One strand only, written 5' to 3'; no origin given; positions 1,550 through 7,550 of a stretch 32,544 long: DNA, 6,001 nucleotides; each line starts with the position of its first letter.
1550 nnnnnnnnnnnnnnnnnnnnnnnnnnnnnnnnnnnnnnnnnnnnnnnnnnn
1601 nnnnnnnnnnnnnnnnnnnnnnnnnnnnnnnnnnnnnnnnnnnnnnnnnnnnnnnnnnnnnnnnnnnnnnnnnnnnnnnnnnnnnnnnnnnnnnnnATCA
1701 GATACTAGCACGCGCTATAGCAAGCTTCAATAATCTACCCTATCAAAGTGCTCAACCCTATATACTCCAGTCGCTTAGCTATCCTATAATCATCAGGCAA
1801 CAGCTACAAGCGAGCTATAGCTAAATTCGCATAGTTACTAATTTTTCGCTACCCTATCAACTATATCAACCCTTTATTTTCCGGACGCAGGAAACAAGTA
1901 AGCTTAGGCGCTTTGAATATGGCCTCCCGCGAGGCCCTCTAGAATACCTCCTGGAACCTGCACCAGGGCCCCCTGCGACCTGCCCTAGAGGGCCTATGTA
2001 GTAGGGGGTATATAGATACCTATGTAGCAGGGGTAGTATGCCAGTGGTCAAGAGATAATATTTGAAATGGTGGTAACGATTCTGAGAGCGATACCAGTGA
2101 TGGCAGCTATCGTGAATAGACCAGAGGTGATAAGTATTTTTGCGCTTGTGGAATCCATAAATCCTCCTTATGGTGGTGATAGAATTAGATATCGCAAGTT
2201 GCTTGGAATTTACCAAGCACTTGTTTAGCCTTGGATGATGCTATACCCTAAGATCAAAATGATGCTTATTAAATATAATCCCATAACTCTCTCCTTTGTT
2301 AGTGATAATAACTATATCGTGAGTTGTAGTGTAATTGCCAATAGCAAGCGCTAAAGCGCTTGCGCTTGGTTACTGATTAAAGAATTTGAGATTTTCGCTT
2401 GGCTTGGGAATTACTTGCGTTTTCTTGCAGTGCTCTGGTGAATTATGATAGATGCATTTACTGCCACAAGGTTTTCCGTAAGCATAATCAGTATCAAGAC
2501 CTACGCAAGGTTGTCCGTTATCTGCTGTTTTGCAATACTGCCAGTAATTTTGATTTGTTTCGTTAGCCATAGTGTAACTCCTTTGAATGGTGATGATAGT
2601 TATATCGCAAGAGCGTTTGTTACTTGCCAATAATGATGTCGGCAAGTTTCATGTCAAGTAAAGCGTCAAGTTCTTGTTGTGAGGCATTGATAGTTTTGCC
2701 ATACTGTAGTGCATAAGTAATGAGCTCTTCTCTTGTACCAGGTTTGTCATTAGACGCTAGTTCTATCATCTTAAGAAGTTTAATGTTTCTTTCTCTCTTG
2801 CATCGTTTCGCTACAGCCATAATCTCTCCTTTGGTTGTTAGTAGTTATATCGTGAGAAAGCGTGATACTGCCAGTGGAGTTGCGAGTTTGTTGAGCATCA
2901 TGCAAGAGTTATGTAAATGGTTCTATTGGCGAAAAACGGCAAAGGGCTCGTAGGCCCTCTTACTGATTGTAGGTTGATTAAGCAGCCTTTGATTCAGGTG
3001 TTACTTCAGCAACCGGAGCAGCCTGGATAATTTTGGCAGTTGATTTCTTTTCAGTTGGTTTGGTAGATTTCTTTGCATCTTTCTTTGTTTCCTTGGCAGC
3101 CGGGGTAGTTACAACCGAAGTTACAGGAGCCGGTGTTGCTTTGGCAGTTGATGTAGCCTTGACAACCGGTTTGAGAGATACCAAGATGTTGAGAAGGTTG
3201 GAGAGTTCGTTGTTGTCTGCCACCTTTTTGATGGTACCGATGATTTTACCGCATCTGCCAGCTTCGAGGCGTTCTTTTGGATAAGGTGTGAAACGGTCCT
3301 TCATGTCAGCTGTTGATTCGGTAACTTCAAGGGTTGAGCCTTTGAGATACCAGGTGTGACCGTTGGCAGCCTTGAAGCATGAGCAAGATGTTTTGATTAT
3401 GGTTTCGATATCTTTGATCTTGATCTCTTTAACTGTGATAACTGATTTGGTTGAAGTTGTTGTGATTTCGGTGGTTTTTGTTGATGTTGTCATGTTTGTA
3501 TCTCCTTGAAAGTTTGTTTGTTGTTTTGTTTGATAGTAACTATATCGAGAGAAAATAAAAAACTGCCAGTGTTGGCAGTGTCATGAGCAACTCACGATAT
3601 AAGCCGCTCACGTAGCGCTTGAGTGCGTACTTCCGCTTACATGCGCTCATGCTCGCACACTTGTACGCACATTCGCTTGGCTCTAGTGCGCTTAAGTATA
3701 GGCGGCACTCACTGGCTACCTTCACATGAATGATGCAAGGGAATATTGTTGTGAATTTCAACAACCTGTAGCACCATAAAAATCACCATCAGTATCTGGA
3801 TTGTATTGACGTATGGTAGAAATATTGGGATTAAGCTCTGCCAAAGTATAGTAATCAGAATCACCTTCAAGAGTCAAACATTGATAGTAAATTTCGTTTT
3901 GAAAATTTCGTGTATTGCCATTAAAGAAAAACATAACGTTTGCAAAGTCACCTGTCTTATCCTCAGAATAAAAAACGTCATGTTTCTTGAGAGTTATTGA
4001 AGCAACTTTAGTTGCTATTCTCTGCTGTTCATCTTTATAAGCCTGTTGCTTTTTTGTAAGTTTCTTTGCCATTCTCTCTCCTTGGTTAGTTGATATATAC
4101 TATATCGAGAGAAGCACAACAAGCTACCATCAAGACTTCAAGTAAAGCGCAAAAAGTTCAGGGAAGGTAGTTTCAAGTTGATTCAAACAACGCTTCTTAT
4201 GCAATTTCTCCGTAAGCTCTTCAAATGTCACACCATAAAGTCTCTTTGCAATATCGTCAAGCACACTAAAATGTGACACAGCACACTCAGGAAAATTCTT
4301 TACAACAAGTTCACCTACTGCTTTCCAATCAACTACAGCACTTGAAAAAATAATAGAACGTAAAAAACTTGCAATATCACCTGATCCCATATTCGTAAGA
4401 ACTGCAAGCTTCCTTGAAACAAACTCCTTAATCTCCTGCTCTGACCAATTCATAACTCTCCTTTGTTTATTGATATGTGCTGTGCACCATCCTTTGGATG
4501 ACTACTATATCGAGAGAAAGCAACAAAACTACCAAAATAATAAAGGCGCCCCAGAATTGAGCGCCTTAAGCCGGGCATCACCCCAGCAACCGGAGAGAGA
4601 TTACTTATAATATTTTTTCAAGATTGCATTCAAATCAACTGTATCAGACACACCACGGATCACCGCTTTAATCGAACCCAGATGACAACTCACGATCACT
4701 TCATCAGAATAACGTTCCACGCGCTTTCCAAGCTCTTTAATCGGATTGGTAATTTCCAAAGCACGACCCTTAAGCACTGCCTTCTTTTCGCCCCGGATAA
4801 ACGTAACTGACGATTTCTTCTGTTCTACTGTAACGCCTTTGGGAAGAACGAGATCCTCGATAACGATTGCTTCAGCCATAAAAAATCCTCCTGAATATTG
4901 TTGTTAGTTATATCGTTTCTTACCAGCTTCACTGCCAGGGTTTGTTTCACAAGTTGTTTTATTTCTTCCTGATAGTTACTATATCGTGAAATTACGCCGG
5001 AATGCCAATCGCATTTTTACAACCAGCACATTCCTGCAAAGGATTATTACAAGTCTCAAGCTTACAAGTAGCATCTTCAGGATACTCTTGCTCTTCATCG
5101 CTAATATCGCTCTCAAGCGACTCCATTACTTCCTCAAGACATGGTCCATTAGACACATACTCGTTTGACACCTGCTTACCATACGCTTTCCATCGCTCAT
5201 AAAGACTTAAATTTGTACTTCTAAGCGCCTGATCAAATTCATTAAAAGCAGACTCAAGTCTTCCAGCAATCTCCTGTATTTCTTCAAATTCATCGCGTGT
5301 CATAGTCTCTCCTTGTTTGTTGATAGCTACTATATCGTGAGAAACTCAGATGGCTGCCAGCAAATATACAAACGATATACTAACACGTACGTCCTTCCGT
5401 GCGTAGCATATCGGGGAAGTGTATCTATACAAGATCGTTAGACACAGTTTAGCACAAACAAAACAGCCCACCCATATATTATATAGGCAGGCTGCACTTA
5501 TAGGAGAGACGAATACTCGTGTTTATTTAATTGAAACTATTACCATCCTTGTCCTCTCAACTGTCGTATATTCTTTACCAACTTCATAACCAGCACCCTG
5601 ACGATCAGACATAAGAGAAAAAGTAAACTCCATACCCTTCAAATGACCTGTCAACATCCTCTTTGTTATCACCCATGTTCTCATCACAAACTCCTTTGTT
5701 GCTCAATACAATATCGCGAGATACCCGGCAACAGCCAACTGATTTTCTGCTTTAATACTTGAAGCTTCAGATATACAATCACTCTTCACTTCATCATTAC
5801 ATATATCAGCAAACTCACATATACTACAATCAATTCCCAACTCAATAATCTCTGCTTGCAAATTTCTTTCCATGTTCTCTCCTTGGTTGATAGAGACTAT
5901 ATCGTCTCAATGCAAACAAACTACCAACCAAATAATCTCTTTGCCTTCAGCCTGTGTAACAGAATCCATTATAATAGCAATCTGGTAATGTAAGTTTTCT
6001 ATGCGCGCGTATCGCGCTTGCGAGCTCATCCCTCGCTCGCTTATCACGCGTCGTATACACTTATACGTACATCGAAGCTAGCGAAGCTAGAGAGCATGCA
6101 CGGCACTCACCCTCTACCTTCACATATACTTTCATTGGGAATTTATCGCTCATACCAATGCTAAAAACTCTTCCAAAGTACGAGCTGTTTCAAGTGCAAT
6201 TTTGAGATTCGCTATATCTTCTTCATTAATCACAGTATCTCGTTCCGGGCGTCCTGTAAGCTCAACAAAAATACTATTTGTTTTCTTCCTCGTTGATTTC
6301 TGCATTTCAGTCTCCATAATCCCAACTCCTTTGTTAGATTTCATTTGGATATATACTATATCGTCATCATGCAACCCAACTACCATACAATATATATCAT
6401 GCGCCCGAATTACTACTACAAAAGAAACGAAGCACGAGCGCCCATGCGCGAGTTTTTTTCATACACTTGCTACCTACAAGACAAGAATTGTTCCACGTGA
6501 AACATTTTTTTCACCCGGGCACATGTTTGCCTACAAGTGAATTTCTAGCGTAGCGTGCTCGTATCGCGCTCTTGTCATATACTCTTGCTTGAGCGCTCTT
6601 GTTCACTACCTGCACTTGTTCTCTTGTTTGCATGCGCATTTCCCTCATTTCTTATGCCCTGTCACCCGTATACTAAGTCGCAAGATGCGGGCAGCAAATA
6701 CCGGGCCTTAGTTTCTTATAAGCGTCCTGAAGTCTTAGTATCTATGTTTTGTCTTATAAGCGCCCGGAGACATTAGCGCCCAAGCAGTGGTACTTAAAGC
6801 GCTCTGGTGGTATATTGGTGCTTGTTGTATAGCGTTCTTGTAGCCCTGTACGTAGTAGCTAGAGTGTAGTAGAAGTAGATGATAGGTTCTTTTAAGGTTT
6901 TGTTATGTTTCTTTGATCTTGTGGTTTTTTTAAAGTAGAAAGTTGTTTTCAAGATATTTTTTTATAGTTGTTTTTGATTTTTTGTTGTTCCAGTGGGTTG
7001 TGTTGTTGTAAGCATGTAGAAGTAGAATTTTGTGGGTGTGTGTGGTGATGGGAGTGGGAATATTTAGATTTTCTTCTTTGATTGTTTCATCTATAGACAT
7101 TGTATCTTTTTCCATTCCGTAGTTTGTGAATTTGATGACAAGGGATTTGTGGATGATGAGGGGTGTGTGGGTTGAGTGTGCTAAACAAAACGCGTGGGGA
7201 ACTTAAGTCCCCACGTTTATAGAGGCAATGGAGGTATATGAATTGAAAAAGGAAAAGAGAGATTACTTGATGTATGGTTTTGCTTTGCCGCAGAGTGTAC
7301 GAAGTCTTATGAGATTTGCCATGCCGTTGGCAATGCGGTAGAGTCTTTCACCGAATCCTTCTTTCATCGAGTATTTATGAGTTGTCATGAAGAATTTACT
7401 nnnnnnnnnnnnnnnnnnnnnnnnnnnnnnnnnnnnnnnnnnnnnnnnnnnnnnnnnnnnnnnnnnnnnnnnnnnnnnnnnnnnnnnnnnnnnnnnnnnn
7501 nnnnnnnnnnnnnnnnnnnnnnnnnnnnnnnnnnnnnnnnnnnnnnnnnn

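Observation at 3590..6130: Two GC-rich ~130-bp islands (3590-3735 and 6000-6130) sharing a conserved core, each directly 3' of a gene stop; ncRNA or structured-element candidates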

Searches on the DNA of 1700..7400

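Call 59: search_rna_families(source=window, start=1700, end=7400, threshold=evalue, max_evalue=5)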
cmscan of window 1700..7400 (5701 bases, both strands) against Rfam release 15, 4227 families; matches with E-value up to 5: 8.
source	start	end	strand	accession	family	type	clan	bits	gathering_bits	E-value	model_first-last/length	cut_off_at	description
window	3832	3960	-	RF01981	PCGEM1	Gene; lncRNA;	-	24.4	75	4.7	1-132/132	no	Prostate-specific transcript 1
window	1796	1869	-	RF00119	C0299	Gene; sRNA;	-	23.9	40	0.3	1-79/79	no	C0299 RNA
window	6332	6459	+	RF00025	Telomerase-cil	Gene;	CL00004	22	52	4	1-165/165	no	Ciliate telomerase RNA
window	5762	5816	-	RF00570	SNORD64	Gene; snRNA; snoRNA; CD-box;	CL00069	21.6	40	1.5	1-67/67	no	Small Nucleolar RNA SNORD64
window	7130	7177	+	RF01141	sR18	Gene; snRNA; snoRNA; CD-box;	-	18.2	45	1.1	1-56/56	no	Small nucleolar RNA sR18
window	6332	6459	+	RF00512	Leu_leader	Cis-reg; leader;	-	18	50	4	1-148/148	no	Leucine operon leader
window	3247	3318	-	RF02474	GlsR5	Gene; snRNA; snoRNA; CD-box;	-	15.9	100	4.2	1-89/89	no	Small nucleolar RNA GlsR5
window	2529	2683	+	RF02778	FdoG1_thermometer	Cis-reg; thermoregulator;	-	15.8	50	1.5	1-193/193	no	FdoG-1 5' UTR thermometer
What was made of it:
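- On Any Rfam 15 family (riboswitches, ribozymes, phage RNAs, sRNAs): No hit overlapped either island even at E<=5 (call 59).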
